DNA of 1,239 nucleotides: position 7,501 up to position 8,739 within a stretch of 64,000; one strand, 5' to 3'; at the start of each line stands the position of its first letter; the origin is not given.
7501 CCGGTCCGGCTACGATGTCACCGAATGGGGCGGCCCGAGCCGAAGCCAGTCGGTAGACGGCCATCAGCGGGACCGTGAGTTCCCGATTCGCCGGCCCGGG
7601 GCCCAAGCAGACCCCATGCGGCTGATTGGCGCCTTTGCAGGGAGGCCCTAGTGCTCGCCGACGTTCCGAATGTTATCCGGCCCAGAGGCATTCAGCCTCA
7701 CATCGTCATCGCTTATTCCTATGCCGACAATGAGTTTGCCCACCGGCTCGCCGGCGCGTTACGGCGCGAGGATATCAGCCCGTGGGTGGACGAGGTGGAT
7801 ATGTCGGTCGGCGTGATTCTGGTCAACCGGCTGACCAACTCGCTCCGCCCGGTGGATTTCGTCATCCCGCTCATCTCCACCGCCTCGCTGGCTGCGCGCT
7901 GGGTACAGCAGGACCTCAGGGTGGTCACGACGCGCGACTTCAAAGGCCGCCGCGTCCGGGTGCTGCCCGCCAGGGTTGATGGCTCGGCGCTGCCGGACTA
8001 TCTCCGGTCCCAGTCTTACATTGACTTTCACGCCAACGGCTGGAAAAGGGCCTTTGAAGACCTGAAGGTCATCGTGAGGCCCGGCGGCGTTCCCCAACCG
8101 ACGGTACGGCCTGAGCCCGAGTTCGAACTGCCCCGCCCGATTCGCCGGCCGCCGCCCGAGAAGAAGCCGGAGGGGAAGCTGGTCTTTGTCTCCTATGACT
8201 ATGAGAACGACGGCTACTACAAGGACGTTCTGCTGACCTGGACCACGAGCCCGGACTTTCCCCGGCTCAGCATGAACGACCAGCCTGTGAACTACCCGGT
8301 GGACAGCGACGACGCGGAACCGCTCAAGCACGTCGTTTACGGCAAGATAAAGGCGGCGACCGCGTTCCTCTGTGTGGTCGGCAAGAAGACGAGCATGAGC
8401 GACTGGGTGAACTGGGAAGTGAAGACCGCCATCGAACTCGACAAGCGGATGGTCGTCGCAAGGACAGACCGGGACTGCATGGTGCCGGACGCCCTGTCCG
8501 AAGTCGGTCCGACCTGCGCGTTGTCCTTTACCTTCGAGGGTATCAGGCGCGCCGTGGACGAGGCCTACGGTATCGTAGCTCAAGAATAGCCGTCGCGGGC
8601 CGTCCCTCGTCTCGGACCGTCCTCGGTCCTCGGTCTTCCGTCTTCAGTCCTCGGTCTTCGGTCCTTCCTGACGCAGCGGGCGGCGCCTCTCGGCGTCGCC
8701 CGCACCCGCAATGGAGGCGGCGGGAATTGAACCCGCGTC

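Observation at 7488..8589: Stand-alone double-TIR protein (TIR plus ThsB-like DUF1863) with a palindromic operator in its promoter, directly 3' of ssrA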

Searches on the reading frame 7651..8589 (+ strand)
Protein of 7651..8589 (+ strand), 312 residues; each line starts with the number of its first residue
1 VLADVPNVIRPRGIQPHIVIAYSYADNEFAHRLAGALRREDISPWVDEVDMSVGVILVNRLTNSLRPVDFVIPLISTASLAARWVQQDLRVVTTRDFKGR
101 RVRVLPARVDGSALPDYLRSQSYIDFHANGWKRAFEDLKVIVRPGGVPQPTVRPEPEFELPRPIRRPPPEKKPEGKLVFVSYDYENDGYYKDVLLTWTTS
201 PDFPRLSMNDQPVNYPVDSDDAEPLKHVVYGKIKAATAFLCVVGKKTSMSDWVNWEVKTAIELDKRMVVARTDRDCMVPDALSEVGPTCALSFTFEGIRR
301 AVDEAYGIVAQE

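Call 4: search_protein_families(library=pfam, proteins=[window:7651-8589:+], max_evalue=1)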
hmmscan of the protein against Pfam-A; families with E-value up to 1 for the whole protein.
window:7651-8589:+ (312 aa): 3 families
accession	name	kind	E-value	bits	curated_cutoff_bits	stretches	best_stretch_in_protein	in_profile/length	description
PF13676.11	TIR_2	-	4.5e-25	89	28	2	18-138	1-121/122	TIR domain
PF08937.16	ThsB_TIR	-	9.8e-16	58.4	21.2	1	179-273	1-96/100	Thoeris protein ThsB, TIR-like domain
PF01582.25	TIR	-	0.07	13.4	21.3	1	26-104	14-91/179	TIR domain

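Call 5: search_protein_families(library=padloc, proteins=[window:7651-8589:+], max_evalue=1)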
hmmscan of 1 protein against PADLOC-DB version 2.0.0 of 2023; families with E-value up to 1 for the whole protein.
window:7651-8589:+ (312 aa): 19 families
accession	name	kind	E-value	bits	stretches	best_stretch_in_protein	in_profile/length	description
PDLC00418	ThsB1|ThsB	-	3.1e-12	44.6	1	177-302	6-131/155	TIR-like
PDLC05062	PDC-S66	-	5.5e-09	33.9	1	20-106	153-239/282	-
PDLC00429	ThsB1|ThsB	-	4.4e-07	28.1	1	178-281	7-116/167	TIR-like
PDLC04688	PDC-M50B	-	1.2e-06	26.9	1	176-269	3-97/162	-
PDLC02012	SAVED5--SAVED_TIR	-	3.2e-06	24.5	1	18-87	16-85/404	-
PDLC00436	ThsB1|ThsB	-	5.3e-06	24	2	230-260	86-116/183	TIR-like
PDLC00431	ThsB1|ThsB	-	2.1e-05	23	1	177-269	4-96/162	TIR-like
PDLC00433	ThsB1|ThsB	-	3.3e-05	22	1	178-269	5-93/164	TIR-like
PDLC02421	Aga_TIR-PNTD1-PNTD2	-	0.00099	16.3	1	18-138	6-128/430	Class I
PDLC00419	ThsB1|ThsB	-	0.0013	16.5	1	13-90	25-106/165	TIR-like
PDLC02962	RT-TIR_XII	-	0.0022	15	1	28-139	359-469/478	single gene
PDLC03957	bSEFIR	-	0.0024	15.7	1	111-142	147-180/412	-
PDLC00423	ThsB1|ThsB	-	0.0061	14.3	1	229-258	86-115/190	TIR-like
PDLC00417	ThsB1|ThsB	-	0.0076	13.8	1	27-97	179-249/303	TIR-like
PDLC00437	ThsB1|ThsB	-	0.008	14.2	1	225-259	29-63/129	TIR-like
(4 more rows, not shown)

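Call 7: find_homologous_proteins(query=window:7651-8589:+)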
Query window:7651-8589:+ (312 aa): 80 proteins with E <= 0.001 among 2067 candidates.
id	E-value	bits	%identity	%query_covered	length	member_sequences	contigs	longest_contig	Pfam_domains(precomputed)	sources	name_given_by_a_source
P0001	2.1e-208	709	100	100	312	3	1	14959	PF13676.12,PF08937.17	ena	-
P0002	1.9e-183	627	87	100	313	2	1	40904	PF13676.12,PF08937.17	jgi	jgi:hypothetical protein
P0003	5.1e-182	622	86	100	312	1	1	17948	PF13676.12,PF08937.17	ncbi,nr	ncbi:toll/interleukin-1 receptor domain-containing protein [candidate division WOR-3 bacterium]|nr:t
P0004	1.4e-177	607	84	100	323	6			PF13676.12,PF08937.17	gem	-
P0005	1.2e-165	568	79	100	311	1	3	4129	PF13676.12,PF08937.17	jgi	jgi:hypothetical protein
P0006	5.7e-162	556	76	100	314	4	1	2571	PF13676.12,PF08937.17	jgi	jgi:hypothetical protein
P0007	7.6e-154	529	72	99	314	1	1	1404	PF13676.12,PF08937.17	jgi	jgi:hypothetical protein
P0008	1.5e-153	528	73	99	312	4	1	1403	PF13676.12,PF08937.17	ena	-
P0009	1.9e-153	528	72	100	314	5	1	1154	PF13676.12,PF08937.17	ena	-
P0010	2.8e-152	524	71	99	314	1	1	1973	PF13676.12,PF08937.17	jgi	jgi:hypothetical protein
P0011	1.4e-151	522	71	100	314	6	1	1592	PF01582.26,PF13676.12,PF08937.17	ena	-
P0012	3.0e-151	521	72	100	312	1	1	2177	PF13676.12,PF08937.17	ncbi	-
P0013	2.8e-150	518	70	99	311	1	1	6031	PF13676.12,PF08937.17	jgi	jgi:hypothetical protein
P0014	3.4e-150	517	70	100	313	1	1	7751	PF01582.26,PF13676.12,PF08937.17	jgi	jgi:hypothetical protein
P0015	4.2e-149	514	71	97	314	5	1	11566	PF13676.12,PF08937.17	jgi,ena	-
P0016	1.4e-145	502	69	100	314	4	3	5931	PF13676.12,PF08937.17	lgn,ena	-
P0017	6.3e-145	500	70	100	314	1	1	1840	PF13676.12,PF08937.17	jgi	jgi:hypothetical protein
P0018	9.1e-141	486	66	100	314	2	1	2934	PF13676.12,PF08937.17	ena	-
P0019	3.0e-140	485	66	100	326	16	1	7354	PF13676.12,PF08937.17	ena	-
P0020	2.0e-139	482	67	100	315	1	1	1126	PF13676.12,PF08937.17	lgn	-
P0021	4.6e-139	481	65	100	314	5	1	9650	PF13676.12,PF08937.17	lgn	-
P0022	1.7e-136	472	65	100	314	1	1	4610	PF13676.12,PF08937.17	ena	-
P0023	2.3e-136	472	66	100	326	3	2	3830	PF13676.12,PF08937.17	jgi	jgi:hypothetical protein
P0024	2.8e-136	472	63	100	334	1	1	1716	PF13676.12,PF08937.17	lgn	-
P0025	9.5e-136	470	65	100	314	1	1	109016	PF01582.26,PF13676.12,PF08937.17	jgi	jgi:hypothetical protein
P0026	2.4e-135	469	66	99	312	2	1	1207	PF13676.12,PF08937.17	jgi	-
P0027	4.2e-135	468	64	100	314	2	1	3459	PF13676.12,PF08937.17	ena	-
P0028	7.1e-135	467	65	100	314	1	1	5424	PF13676.12,PF08937.17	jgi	jgi:hypothetical protein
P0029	1.4e-134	466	64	99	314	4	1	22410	PF13676.12,PF08937.17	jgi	jgi:hypothetical protein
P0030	8.0e-134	464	64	99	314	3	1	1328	PF13676.12,PF08937.17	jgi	jgi:hypothetical protein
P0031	1.4e-132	459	66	98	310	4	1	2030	PF13676.12,PF08937.17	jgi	-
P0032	7.0e-132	457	66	96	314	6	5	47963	PF13676.12,PF08937.17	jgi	-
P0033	2.4e-131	455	62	97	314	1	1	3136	PF13676.12,PF08937.17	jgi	jgi:hypothetical protein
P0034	2.0e-130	452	62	99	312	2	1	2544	PF13676.12,PF08937.17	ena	-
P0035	6.7e-130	451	62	100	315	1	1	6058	PF13676.12,PF08937.17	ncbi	-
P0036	1.8e-129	449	63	100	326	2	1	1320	PF13676.12,PF08937.17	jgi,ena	-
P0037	2.2e-128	446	62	99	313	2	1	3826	PF13676.12,PF08937.17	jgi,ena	-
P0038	4.9e-128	445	63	99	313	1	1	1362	PF13676.12,PF08937.17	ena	-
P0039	7.1e-127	441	60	100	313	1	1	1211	PF13676.12,PF08937.17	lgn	-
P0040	5.6e-124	431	63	95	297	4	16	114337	PF13676.12,PF08937.17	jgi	jgi:hypothetical protein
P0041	7.5e-124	431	58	100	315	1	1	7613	PF13676.12,PF08937.17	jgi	jgi:hypothetical protein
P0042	1.7e-123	430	61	97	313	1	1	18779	PF13676.12,PF08937.17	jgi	-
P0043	1.0e-121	424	58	100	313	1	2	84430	PF13676.12,PF08937.17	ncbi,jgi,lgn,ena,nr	ncbi:MAG TPA: toll/interleukin-1 receptor domain-containing protein [bacterium]|nr:toll/interleukin-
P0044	1.8e-120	420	58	100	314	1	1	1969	PF13676.12,PF08937.17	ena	-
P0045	3.9e-118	412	57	100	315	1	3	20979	PF13676.12,PF08937.17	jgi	jgi:hypothetical protein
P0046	9.6e-118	411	57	100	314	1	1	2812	PF13676.12,PF08937.17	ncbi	-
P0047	1.6e-114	400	66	84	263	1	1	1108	PF13676.12,PF08937.17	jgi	jgi:hypothetical protein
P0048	1.2e-111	391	55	94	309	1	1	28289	PF01582.26,PF13676.12,PF08937.17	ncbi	-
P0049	1.2e-111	391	57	94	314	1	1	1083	PF13676.12,PF08937.17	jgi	jgi:hypothetical protein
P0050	1.9e-111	390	65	84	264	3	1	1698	PF13676.12,PF08937.17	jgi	jgi:hypothetical protein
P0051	9.8e-111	388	54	100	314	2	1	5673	PF13676.12,PF08937.17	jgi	jgi:hypothetical protein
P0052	1.3e-108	381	57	98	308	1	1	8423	PF13676.12,PF08937.17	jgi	-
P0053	7.4e-106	372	53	97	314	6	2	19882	PF13676.12,PF08937.17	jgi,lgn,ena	-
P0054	2.4e-104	367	54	97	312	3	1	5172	PF13676.12,PF08937.17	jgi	jgi:hypothetical protein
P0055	4.4e-103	363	55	94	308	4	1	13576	PF13676.12,PF08937.17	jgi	jgi:hypothetical protein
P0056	2.9e-100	353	73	67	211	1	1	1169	PF13676.12,PF08937.17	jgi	jgi:hypothetical protein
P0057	1.6e-98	348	50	98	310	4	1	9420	PF01582.26,PF13676.12,PF08937.17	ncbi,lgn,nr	ncbi:MAG: toll/interleukin-1 receptor domain-containing protein [candidate division WOR-3 bacterium]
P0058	4.8e-98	346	51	95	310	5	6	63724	PF01582.26,PF13676.12,PF08937.17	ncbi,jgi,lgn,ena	-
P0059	4.1e-96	340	47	98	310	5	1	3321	PF13676.12,PF08937.17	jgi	jgi:hypothetical protein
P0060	7.4e-96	339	51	94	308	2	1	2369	PF13676.12,PF08937.17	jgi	jgi:hypothetical protein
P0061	1.7e-94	334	50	99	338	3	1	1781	PF13676.12,PF08937.17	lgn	-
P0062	9.8e-92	325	48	98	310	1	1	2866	PF13676.12,PF08937.17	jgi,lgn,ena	-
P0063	2.9e-87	311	46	99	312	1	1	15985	PF13676.12,PF08937.17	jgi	-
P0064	1.3e-86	308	46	97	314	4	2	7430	PF13676.12,PF08937.17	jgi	-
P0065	6.4e-86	306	49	93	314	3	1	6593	PF13676.12,PF08937.17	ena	-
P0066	7.7e-86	306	60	75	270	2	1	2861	PF13676.12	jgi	-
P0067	1.3e-84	302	46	97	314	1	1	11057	PF13676.12,PF08937.17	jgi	jgi:hypothetical protein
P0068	4.3e-84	300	51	84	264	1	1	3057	PF13676.12,PF08937.17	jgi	jgi:hypothetical protein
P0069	4.0e-83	297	46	98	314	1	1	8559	PF13676.12,PF08937.17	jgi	jgi:hypothetical protein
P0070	5.3e-82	293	75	56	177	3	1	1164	PF13676.12,PF08937.17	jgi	-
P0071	6.2e-81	290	43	98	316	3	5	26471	PF13676.12,PF08937.17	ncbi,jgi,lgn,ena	-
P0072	1.6e-80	288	45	95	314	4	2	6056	PF13676.12,PF08937.17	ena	-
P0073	1.8e-79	285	44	98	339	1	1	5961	PF13676.12,PF08937.17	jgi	jgi:hypothetical protein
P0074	4.3e-79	284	45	94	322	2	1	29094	PF13676.12,PF08937.17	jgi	jgi:hypothetical protein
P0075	1.8e-73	265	42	98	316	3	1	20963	PF13676.12,PF08937.17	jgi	-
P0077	4.3e-63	231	64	50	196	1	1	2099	PF13676.12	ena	-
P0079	3.4e-50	189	61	44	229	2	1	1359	PF13676.12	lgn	-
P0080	2.2e-43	166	51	51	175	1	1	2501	PF13676.12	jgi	jgi:hypothetical protein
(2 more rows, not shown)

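Call 9: search_solved_structures(query=window:7651-8589:+, max_evalue=1, show_alignments=5)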
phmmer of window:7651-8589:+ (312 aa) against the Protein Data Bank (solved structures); distinct sequences matched with E-value up to 1: 7.
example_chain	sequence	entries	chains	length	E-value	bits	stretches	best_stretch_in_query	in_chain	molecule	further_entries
7uxr_A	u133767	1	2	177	9.1e-05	24.8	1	22-106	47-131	TIR domain protein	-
8fz9_A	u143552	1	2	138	0.00011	24.5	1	176-286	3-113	TIR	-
7uwg_A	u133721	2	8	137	0.00075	21.8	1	20-106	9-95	Molecular chaperone Tir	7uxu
8g83_A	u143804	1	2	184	0.0015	20.7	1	20-106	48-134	NAD(+) hydrolase AbTIR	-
3h16_A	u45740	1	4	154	0.014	17.6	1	16-107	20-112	TIR protein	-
9mud_K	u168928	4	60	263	0.46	12.6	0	19-112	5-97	Cat1 (CRISPR associated TIR 1) pentagonal filament | Cat1 (CRISPR associated TIR 1) pentagonal filament assembly | Cat1 (CRISPR-associated TIR 1)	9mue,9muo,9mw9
4lqc_A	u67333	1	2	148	0.82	11.8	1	19-107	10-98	TcpB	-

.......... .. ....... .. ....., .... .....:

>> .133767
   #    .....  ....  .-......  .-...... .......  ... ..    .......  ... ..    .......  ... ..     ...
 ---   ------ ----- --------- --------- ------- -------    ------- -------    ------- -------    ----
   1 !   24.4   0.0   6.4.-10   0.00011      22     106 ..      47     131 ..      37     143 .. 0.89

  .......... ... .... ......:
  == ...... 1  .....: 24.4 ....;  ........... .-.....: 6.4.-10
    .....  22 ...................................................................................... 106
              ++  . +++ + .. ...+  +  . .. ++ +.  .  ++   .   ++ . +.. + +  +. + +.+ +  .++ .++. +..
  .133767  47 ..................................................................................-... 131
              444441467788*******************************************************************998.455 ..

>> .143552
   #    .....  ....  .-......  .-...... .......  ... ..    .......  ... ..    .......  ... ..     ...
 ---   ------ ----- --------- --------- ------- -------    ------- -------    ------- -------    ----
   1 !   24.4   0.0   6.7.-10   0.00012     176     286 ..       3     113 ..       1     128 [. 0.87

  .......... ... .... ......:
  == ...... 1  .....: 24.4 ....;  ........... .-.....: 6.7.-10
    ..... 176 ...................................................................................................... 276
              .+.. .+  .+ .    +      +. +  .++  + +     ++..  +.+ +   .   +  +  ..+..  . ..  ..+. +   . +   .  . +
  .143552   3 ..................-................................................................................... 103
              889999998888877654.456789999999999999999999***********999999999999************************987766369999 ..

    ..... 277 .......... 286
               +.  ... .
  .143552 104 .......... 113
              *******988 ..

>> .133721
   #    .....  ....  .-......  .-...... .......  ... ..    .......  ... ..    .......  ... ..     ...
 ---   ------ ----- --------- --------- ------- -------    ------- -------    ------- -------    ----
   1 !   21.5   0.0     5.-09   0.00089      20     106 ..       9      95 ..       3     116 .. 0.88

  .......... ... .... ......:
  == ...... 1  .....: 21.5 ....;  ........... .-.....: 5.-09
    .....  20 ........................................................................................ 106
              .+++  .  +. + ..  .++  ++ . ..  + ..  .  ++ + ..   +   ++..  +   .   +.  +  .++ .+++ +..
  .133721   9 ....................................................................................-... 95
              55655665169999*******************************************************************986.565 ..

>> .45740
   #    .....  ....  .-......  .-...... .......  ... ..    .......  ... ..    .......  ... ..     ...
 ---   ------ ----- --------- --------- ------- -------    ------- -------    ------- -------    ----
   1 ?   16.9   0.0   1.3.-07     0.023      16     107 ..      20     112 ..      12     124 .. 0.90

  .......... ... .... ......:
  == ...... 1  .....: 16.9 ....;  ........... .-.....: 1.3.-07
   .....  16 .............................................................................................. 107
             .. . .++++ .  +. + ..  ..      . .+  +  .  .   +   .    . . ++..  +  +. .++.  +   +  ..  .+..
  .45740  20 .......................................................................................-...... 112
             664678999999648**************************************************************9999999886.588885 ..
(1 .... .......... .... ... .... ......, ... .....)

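Call 11: find_encoding_contigs(protein=P0025, flank=10000, max_places=2)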
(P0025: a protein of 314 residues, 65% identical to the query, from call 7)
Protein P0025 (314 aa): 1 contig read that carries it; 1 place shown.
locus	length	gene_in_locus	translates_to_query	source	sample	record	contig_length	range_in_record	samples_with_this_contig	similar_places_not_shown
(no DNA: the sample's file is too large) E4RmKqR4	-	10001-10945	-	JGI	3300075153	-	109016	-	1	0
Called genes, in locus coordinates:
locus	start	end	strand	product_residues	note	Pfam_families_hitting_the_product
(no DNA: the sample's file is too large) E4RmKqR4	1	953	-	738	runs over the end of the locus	PF01496:V_ATPase_I (weak)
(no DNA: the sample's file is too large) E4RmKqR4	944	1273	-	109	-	-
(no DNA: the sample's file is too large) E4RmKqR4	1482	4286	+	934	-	PF01839:FG-GAP (faint), PF13517:FG-GAP_3, PF07593:UnbV_ASPIC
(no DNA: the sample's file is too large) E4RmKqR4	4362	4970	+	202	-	-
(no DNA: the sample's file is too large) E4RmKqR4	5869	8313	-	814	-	PF21783:YNCE (faint), PF25174:Beta-prop_THOC3 (faint)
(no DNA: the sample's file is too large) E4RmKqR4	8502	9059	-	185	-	-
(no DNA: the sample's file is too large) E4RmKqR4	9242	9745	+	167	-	PF13676:TIR_2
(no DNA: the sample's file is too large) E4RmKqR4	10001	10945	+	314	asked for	PF13676:TIR_2, PF01582:TIR (faint), PF08937:ThsB_TIR, PF13676:TIR_2 (weak)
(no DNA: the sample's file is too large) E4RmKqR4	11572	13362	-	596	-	PF09972:DUF2207, PF20990:DUF2207_C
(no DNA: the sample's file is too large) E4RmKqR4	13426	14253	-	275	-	-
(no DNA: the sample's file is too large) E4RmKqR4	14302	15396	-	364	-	PF00712:DNA_pol3_beta, PF02767:DNA_pol3_beta_2, PF02768:DNA_pol3_beta_3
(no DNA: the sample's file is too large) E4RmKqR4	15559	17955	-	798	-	PF25852:DUF6242_C (faint), PF15902:Sortilin-Vps10 (weak)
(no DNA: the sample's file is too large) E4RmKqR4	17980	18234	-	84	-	PF02609:Exonuc_VII_S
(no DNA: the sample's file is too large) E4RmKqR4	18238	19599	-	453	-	PF13742:tRNA_anti_2, PF01336:tRNA_anti-codon, PF02601:Exonuc_VII_L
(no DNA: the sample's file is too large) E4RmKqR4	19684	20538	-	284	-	PF02737:3HCDH_N, PF03446:NAD_binding_2 (weak), PF00725:3HCDH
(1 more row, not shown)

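Call 12: find_encoding_contigs(protein=P0043, flank=10000, max_places=2)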
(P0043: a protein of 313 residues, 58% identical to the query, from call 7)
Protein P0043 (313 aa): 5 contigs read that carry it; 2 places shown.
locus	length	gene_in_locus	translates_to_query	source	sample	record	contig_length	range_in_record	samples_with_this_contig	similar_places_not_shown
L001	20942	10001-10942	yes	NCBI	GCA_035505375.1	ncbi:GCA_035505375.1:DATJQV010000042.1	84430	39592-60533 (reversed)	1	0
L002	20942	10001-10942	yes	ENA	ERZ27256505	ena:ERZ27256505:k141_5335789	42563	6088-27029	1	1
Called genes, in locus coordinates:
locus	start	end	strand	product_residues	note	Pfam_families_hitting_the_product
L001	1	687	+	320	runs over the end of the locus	PF00145:DNA_methylase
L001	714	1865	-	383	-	PF13391:HNH_2 (weak)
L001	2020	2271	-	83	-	PF13560:HTH_31, PF12844:HTH_19, PF01381:HTH_3, PF13443:HTH_26 (weak)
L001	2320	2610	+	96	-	-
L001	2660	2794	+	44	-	-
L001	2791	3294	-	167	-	-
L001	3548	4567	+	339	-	-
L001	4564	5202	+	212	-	PF04607:RelA_SpoT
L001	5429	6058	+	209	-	-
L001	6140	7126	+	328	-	PF08239:SH3_3 (faint)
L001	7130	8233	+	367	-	-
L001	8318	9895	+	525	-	PF08448:PAS_4, PF00989:PAS, PF08448:PAS_4, PF13426:PAS_9, PF08447:PAS_3, PF00989:PAS, PF08448:PAS_4, PF13426:PAS_9, +6 more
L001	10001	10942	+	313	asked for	PF13676:TIR_2, PF08937:ThsB_TIR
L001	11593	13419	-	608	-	PF09972:DUF2207, PF20990:DUF2207_C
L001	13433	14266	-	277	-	-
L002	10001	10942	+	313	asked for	PF13676:TIR_2, PF08937:ThsB_TIR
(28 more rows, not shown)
